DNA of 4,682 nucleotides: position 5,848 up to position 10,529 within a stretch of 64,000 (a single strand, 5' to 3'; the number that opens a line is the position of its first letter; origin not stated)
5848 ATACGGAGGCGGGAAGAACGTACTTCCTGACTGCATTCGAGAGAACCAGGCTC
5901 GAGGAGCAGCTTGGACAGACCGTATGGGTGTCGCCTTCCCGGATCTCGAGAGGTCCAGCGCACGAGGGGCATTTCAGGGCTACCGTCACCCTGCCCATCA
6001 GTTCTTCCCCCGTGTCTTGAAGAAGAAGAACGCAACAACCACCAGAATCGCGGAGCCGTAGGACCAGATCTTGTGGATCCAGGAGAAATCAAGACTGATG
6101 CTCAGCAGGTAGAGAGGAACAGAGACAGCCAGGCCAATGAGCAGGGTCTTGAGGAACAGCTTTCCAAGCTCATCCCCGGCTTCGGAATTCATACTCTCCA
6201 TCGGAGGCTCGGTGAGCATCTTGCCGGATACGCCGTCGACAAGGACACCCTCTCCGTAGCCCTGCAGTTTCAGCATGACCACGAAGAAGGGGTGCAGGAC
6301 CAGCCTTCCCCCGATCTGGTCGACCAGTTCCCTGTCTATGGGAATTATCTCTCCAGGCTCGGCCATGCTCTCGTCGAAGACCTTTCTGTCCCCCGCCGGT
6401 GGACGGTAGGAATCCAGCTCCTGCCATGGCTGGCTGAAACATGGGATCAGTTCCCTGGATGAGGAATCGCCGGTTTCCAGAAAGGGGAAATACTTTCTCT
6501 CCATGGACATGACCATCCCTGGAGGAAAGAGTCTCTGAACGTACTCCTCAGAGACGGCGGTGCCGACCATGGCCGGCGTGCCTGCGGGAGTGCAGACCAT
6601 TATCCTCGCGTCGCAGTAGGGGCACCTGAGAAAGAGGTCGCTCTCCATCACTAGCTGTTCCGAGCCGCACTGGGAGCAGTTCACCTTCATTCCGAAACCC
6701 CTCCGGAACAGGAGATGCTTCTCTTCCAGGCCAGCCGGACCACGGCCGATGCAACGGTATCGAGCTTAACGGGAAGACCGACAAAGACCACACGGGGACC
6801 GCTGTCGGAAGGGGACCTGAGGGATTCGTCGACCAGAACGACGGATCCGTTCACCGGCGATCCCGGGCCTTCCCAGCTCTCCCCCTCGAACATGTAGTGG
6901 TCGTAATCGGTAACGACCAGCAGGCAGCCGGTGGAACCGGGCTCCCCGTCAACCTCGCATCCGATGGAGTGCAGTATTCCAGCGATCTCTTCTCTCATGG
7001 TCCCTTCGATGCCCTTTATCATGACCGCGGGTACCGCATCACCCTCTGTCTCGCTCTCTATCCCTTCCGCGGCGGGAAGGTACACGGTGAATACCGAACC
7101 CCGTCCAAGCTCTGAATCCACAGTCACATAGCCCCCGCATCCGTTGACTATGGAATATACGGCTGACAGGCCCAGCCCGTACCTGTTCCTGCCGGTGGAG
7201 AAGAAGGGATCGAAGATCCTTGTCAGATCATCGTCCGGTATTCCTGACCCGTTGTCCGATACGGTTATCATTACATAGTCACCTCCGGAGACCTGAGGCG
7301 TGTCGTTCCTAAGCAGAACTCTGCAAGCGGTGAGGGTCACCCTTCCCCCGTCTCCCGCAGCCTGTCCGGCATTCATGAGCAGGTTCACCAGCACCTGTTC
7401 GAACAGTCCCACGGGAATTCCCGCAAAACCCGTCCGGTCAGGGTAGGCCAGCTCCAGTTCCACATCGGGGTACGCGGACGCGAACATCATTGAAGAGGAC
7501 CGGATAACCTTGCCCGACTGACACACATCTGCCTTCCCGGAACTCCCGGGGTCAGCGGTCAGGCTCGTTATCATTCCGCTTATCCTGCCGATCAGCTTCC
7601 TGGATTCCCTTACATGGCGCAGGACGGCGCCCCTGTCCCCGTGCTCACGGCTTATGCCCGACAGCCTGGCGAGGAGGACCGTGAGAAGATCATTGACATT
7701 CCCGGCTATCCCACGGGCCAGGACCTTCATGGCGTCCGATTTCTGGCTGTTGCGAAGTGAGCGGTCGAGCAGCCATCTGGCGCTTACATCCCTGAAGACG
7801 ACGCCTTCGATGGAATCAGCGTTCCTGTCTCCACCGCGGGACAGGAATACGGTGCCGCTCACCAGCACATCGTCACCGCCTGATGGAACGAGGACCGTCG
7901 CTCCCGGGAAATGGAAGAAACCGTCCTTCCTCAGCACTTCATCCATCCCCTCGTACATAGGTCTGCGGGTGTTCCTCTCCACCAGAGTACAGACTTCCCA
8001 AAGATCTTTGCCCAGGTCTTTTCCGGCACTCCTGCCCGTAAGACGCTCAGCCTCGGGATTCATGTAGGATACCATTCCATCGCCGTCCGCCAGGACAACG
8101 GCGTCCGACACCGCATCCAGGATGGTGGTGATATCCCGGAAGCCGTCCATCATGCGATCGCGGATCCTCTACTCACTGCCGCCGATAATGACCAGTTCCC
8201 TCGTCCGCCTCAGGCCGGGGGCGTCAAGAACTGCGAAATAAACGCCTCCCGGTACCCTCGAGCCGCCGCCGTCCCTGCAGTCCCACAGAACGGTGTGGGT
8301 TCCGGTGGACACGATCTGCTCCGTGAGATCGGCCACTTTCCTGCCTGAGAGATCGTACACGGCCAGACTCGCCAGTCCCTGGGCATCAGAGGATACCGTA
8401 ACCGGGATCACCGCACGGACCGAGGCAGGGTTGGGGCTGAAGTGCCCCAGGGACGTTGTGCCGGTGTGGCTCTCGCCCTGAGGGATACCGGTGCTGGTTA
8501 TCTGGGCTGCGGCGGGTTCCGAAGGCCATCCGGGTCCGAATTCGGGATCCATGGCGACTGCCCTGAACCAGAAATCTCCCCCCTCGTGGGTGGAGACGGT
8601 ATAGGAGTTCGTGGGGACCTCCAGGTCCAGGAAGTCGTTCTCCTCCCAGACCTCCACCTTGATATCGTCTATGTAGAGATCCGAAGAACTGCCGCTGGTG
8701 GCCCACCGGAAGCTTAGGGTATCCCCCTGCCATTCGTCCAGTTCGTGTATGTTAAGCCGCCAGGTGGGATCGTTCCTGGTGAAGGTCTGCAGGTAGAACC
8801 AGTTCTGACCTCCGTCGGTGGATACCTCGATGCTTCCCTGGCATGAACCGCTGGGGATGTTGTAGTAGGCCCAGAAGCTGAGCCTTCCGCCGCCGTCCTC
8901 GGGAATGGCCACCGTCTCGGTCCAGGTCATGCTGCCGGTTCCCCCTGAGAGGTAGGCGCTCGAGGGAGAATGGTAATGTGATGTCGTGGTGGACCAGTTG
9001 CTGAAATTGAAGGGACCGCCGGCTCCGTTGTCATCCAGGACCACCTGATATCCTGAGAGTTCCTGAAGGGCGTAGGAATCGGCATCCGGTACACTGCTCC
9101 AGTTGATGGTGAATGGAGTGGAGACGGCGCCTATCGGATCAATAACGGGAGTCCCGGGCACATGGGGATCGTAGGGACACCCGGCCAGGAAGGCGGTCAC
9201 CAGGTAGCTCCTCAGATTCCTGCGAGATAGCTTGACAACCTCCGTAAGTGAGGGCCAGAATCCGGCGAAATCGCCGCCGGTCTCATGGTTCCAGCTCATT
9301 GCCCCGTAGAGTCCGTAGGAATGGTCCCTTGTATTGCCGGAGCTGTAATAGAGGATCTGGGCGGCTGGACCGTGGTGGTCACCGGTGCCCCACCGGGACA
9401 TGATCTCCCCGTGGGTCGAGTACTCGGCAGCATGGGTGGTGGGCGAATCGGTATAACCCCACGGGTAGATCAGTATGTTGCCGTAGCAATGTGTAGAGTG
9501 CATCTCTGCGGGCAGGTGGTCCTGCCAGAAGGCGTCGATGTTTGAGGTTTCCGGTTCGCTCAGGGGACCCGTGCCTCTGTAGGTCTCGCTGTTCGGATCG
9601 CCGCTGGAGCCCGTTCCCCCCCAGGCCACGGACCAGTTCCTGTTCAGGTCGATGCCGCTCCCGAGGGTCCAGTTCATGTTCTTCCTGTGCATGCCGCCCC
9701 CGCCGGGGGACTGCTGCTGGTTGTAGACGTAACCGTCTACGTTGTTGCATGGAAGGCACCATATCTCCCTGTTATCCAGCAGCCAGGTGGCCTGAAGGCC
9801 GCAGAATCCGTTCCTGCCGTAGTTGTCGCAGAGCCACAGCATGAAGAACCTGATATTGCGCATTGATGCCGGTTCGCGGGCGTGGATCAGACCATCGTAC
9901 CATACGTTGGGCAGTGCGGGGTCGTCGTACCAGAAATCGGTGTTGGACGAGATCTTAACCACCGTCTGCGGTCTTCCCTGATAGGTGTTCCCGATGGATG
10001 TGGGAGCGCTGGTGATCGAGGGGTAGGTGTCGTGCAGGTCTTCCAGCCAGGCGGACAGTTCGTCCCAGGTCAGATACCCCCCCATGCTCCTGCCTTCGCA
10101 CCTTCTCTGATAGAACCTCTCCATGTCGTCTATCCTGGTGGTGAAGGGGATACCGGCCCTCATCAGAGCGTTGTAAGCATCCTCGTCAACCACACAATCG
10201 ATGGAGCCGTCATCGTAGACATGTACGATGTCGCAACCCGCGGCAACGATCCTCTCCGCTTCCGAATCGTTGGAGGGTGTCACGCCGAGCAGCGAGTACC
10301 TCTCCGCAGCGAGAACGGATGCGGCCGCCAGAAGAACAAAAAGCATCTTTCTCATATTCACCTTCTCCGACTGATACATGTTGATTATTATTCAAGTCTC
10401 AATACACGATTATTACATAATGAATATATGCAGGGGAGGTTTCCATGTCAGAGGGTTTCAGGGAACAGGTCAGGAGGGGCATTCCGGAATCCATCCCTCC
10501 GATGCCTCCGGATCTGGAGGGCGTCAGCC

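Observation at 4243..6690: Three translationally coupled, paralogous zinc-ribbon proteins with no recognisable family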

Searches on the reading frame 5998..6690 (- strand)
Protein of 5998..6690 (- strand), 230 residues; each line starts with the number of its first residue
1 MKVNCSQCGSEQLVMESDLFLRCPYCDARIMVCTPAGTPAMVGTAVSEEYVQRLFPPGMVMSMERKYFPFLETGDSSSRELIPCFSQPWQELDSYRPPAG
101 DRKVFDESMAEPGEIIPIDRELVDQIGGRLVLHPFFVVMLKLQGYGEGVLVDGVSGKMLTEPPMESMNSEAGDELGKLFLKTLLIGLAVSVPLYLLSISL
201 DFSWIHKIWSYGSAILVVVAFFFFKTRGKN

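Call 3: search_protein_families(library=pfam, proteins=[window:5998-6690:-], max_evalue=1)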
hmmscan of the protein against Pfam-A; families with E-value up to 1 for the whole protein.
window:5998-6690:- (230 aa): 6 families
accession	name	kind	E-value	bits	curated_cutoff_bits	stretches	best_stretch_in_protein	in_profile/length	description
PF01667.23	Ribosomal_S27e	-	0.046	13.9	24.5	1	1-43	6-47/55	Ribosomal protein S27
PF09297.16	Zn_ribbon_NUD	-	0.052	13.7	24.8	1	5-29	6-30/32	NADH pyrophosphatase zinc ribbon domain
PF03604.18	Zn_ribbon_RPAB4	-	0.18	12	24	1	4-31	2-28/32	DNA directed RNA polymerase, 7 kDa subunit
PF19134.6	DUF5817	-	0.3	11.5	31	1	3-29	4-30/57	Domain of unknown function (DUF5817)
PF13248.11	Zn_ribbon_3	-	0.44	10.5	27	0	2-29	2-25/26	zinc-ribbon domain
PF23451.1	Zn_ribbon_PaaD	-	0.92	9.6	27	0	2-17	14-29/53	PaaD zinc beta ribbon domain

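Call 4: search_protein_families(library=ncbifam, proteins=[window:5998-6690:-], max_evalue=1)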
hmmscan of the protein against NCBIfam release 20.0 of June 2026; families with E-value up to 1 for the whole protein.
window:5998-6690:- (230 aa): 4 families
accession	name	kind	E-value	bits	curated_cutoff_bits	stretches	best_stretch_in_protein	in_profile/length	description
NF001607.0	PRK00398.1-4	equivalog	0.005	16.5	89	1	4-31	11-39/53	DNA-directed RNA polymerase subunit P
NF001629.0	PRK00415.1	equivalog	0.011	15.3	70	1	1-47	13-58/62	30S ribosomal protein S27e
NF001606.0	PRK00398.1-3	equivalog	0.025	14.4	72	1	3-32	3-31/44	DNA-directed RNA polymerase subunit P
NF001608.0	PRK00398.1-6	equivalog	0.3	10.9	84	1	5-32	6-33/46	DNA-directed RNA polymerase subunit P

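Call 27: find_homologous_proteins(query=window:5998-6690:-, max_evalue=0.001)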
Query window:5998-6690:- (230 aa): 69 proteins with E <= 0.001 among 680 candidates.
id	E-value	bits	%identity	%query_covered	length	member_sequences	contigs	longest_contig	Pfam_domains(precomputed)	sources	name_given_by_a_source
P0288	1.6e-142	491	92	100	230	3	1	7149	-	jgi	jgi:ribosomal protein S27E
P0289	1.5e-100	354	64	100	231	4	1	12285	-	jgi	-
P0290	1.9e-94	334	63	99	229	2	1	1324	-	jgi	jgi:hypothetical protein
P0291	3.5e-90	320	60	100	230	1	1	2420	-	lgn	-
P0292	8.3e-90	318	57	99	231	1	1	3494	-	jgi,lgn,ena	-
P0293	3.5e-89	316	64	98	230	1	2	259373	-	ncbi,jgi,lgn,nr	ncbi:MAG: hypothetical protein AVO35_03115 [Candidatus Aegiribacteria sp. MLS_C]|nr:MAG: hypothetica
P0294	4.3e-88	313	57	99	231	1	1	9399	-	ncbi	-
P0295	2.2e-87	311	60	98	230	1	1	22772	-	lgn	-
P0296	3.7e-86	307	52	100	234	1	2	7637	-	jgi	-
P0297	6.5e-84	299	56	99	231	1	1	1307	-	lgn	-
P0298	7.3e-84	299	55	99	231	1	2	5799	-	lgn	-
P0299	7.7e-84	299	55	99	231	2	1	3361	-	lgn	-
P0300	1.2e-83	298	61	99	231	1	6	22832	-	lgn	-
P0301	3.1e-83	297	61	99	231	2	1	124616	-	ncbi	ncbi:MAG: hypothetical protein R6U39_04495 [Candidatus Aegiribacteria sp.]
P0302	4.2e-83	297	55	97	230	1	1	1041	-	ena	-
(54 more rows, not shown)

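Call 70: search_protein_families(library=padloc, proteins=[window:5998-6690:-], max_evalue=0.01)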
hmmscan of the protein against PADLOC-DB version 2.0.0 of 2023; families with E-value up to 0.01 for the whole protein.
window:5998-6690:- (230 aa): 0 families

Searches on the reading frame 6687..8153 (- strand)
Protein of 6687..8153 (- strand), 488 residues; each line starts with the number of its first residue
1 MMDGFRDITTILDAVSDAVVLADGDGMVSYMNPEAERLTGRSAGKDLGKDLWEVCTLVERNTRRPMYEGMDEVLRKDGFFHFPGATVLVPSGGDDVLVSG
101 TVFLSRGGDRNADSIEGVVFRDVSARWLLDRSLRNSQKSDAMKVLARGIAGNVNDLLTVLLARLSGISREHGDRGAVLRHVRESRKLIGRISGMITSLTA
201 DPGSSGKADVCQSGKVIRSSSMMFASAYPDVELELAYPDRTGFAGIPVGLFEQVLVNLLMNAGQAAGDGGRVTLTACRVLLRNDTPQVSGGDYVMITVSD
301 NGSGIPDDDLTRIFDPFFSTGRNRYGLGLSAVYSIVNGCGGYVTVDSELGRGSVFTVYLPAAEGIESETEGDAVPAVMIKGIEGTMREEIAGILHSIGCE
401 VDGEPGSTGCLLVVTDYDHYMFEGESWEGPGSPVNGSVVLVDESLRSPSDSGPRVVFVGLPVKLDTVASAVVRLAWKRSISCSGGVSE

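Call 3: search_protein_families(library=pfam, proteins=[window:6687-8153:-], max_evalue=1)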
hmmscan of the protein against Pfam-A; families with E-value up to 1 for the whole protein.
window:6687-8153:- (488 aa): 7 families
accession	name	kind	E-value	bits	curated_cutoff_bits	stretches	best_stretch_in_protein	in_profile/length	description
PF02518.31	HATPase_c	-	1e-21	77.9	26.4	1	251-362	6-110/111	Histidine kinase-, DNA gyrase B-, and HSP90-like ATPase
PF00989.32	PAS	-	5.9e-07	29.9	22.6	1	9-53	4-48/113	PAS fold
PF13188.13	PAS_8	-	6.2e-07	29.6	21.8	1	9-63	4-55/65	PAS domain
PF13426.13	PAS_9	-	0.00011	22.9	27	1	16-124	1-102/103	PAS domain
PF08448.16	PAS_4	-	0.00079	20.1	23.1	1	12-92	1-75/110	PAS fold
PF13589.12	HATPase_c_3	-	0.13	12.8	25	1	252-315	4-55/137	Histidine kinase-, DNA gyrase B-, and HSP90-like ATPase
PF24820.1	Diguanyl_cycl_sensor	-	0.3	11.5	28.1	1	12-49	2-39/109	Diguanylate cyclase-like sensor domain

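Call 4: search_protein_families(library=ncbifam, proteins=[window:6687-8153:-], max_evalue=1)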
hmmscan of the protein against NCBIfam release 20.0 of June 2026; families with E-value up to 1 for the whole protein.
window:6687-8153:- (488 aa): 83 families (the best 25 are shown)
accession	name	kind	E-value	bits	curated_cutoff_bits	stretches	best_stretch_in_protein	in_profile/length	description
NF010411.0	PRK13837.1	equivalog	3e-40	138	647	1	121-370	429-684/828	two-component system VirA-like sensor kinase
NF046020.1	HisKinCckABruc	equivalog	6.4e-35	120.2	1000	1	121-369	459-715/868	cell cycle histidine kinase CckA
NF008468.0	PRK11360.1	equivalog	1e-34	119.9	646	1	10-364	272-611/616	two-component system sensor histidine kinase AtoS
NF046026.1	HisKinCckACaul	equivalog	4.7e-30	104.3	1000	1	119-370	279-541/678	cell cycle histidine kinase CckA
NF010076.0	PRK13557.1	subfamily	1.8e-27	96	631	1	122-379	143-412/540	histidine kinase famiy protein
NF052574.1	HisKinEspCMyxo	equivalog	5.8e-27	94.2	1200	2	252-370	532-646/785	serine histidine kinase EspC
NF052573.1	HisKinEspAMyxo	equivalog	4.2e-25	87.9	1400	2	253-378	506-627/755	serine histidine kinase EspA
NF007688.0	PRK10364.1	equivalog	6.4e-23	81.2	479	1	251-362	352-452/460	two-component system sensor histidine kinase ZraS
NF046044.1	PnpS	equivalog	2.7e-22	79.3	400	1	250-360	285-390/390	two-component system histidine kinase PnpS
NF033092.0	HK_WalK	equivalog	7.6e-20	71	725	2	222-360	462-593/594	cell wall metabolism sensor histidine kinase WalK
NF041777.1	sens_FixL_Rhizob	equivalog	2.2e-19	69.5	850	2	252-363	380-483/485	sensor protein FixL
NF038348.1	T2SS_HK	subfamily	3.5e-19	68.7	450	1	251-360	472-572/574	histidine kinase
NF047466.1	hybrid_RR_LvrB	exception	2.5e-17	63.1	500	1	125-361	135-376/377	hybrid histidine kinase/response regulator LvrB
TIGR02966.1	phoR_proteo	equivalog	1.1e-15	57.5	334.2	2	251-358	230-332/333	phosphate regulon sensor histidine kinase PhoR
NF006800.0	PRK09303.1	equivalog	2.4e-15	56.4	342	1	251-362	273-378/383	histidine kinase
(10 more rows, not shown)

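Call 55: search_solved_structures(query=window:6687-8153:-, max_evalue=1e-10, show_alignments=2)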
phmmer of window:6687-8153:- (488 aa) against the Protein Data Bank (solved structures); distinct sequences matched with E-value up to 1e-10: 13.
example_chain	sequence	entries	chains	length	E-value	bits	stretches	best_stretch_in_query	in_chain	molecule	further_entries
5idj_A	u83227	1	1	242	3.9e-20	75.6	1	135-363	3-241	Histidine kinase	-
9jfj_A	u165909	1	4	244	8e-17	64.7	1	125-361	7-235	Sensor histidine kinase ZraS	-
5idm_A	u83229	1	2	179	2.6e-15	59.7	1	251-364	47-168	Cell cycle histidine kinase CckA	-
8a3u_A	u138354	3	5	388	5.8e-13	52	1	250-363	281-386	Putative Sensory box protein,Sensor protein FixL | Putative Sensory box protein,Putative Sensory box protein,Sensor protein FixL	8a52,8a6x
8a7f_A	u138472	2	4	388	5.8e-13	52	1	250-363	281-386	Putative Sensory box protein,Sensor protein FixL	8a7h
4i5s_A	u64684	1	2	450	6.9e-13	51.7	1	232-362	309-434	Putative histidine kinase CovS; VicK-like protein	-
9p6i_A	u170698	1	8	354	2.8e-12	49.7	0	252-367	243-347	histidine kinase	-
4q20_A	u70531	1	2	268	1.4e-11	47.4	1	238-362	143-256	Sensor protein DivL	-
5c93_A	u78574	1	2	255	1.6e-11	47.2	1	240-362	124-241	Histidine kinase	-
8vc9_A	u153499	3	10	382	1.9e-11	47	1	124-360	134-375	Leptospira virulence regulator B (LvrB) | histidine kinase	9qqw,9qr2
4u7n_A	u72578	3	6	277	1.9e-11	47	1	240-362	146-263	Histidine protein kinase sensor protein | Histidine kinase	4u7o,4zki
4gcz_A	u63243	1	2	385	2.5e-11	46.6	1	250-363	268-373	Blue-light photoreceptor, Sensor protein fixL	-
3d36_A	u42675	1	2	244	3.1e-11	46.3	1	251-372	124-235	Sporulation kinase B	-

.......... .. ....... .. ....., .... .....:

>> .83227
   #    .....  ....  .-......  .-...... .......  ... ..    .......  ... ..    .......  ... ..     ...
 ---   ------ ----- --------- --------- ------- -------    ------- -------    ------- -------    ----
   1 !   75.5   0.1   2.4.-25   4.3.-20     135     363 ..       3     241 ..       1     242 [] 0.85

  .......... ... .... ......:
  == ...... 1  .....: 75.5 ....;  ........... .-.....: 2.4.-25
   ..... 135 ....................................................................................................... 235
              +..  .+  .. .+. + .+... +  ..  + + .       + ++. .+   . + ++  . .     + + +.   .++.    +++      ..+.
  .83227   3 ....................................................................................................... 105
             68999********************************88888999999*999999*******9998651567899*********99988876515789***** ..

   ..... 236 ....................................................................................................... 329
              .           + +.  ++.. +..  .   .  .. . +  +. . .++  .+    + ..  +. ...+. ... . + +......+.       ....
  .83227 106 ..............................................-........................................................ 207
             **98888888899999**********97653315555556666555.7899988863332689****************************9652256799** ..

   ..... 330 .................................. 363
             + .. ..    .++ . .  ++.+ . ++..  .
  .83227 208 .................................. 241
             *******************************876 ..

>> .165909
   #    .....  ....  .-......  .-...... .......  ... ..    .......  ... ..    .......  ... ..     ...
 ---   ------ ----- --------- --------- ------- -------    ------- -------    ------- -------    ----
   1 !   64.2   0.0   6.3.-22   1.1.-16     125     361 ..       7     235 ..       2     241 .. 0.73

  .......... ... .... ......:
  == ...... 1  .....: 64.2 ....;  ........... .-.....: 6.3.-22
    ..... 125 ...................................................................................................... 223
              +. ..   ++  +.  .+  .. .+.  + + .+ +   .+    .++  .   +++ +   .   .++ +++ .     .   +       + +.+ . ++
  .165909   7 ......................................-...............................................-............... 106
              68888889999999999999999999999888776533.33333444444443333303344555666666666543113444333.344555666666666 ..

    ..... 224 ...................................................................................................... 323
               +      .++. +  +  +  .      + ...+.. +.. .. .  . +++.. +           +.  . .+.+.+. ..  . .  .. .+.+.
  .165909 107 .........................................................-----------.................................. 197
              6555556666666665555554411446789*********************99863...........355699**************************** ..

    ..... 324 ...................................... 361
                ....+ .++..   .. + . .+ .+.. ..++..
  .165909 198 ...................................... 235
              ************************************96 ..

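Call 70: search_protein_families(library=padloc, proteins=[window:6687-8153:-], max_evalue=0.01)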
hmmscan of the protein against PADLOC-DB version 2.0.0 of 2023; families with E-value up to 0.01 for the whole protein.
window:6687-8153:- (488 aa): 0 families

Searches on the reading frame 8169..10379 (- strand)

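Call 78: search_protein_families(library=pfam, proteins=[window:8169-10379:-], max_evalue=0.001)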
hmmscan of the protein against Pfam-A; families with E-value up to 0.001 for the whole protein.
window:8169-10379:- (736 aa): 1 family
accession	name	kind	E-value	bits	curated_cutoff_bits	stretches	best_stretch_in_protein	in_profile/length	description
PF00246.29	Peptidase_M14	-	4.1e-45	155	21.6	1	109-385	2-280/286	Zinc carboxypeptidase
